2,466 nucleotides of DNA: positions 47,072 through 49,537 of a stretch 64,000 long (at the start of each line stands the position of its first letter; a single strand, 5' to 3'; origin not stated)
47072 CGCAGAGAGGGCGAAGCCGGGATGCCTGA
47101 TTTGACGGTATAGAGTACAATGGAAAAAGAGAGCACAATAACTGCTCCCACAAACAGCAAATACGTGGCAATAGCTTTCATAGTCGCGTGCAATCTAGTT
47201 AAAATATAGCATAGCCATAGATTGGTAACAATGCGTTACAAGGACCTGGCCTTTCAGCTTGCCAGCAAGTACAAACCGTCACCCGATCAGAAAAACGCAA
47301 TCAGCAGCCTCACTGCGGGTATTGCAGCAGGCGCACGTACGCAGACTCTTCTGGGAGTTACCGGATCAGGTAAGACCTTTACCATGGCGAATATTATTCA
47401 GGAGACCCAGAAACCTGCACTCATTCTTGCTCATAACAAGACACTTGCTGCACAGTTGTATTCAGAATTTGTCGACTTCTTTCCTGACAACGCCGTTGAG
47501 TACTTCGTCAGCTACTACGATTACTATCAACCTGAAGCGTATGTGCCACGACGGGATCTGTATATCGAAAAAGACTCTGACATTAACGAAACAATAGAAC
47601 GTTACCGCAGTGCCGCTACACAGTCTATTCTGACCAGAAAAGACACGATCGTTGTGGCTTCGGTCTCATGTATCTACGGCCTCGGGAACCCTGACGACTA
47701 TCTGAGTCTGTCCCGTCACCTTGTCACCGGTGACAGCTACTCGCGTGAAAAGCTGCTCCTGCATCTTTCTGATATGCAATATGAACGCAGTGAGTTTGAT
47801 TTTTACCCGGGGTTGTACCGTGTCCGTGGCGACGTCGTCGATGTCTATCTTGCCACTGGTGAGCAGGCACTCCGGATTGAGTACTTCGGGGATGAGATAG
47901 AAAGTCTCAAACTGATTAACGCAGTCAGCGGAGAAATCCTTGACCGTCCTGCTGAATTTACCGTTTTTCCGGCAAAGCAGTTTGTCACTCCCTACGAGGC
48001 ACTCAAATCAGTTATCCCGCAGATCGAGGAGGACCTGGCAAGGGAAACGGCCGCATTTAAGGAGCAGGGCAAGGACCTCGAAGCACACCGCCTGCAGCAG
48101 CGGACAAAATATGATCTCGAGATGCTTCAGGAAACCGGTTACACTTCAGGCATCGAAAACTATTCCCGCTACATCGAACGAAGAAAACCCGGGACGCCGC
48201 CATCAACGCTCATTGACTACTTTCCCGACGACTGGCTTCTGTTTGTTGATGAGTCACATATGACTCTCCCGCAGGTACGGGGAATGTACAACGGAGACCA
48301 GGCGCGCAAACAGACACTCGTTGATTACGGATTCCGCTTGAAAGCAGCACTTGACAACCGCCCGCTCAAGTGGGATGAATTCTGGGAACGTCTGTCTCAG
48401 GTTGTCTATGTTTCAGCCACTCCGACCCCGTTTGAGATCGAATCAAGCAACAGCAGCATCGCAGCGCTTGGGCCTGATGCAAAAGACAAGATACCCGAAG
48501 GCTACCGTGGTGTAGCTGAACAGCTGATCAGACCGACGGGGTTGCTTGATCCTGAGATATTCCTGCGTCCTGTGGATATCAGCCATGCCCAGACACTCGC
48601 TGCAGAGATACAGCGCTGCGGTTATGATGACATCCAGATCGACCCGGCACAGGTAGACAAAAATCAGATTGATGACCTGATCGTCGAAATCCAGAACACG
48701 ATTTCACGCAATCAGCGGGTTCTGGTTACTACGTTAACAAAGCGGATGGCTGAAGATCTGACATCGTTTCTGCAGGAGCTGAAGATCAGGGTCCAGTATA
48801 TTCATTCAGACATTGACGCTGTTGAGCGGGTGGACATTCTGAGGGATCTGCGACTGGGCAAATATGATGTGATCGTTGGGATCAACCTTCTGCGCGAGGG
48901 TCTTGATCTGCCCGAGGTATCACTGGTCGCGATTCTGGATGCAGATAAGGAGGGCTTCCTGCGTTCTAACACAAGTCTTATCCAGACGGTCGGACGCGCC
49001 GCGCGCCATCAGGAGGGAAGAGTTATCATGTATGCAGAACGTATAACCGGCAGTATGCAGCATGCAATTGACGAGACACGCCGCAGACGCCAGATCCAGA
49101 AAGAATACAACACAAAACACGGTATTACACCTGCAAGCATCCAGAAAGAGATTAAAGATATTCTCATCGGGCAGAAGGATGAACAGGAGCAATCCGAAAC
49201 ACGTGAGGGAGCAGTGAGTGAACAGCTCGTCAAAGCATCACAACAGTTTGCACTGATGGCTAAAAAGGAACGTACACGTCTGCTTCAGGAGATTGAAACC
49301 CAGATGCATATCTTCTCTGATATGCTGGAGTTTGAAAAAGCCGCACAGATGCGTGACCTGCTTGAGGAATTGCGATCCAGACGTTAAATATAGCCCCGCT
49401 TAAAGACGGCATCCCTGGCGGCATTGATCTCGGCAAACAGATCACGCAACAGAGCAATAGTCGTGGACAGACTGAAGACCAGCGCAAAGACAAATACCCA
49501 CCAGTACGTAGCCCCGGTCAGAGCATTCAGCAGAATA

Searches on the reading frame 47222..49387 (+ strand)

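Call 15: search_protein_families(library=pfam, proteins=[window:47222-49387:+])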
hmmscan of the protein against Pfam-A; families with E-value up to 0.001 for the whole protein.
window:47222-49387:+ (721 aa): 6 families
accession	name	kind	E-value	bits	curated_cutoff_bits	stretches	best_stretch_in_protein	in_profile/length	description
PF17757.6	UvrB_inter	-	3.6e-27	94.7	22.9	1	166-254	2-91/91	UvrB interaction domain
PF12344.14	UvrB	-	2.3e-21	75.8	27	1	603-645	1-43/43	Ultra-violet resistance protein B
PF00271.37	Helicase_C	-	6.8e-21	75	23.5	1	486-596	6-109/110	Helicase conserved C-terminal domain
PF04851.21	ResIII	-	2.7e-12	47.4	22.5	1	17-93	2-83/164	Type III restriction enzyme, res subunit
PF00270.35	DEAD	-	4.2e-06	27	26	1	21-89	2-71/167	DEAD/DEAH box helicase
PF02151.25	UVR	-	5.5e-05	23.2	21.5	1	686-719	2-35/36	UvrB/uvrC motif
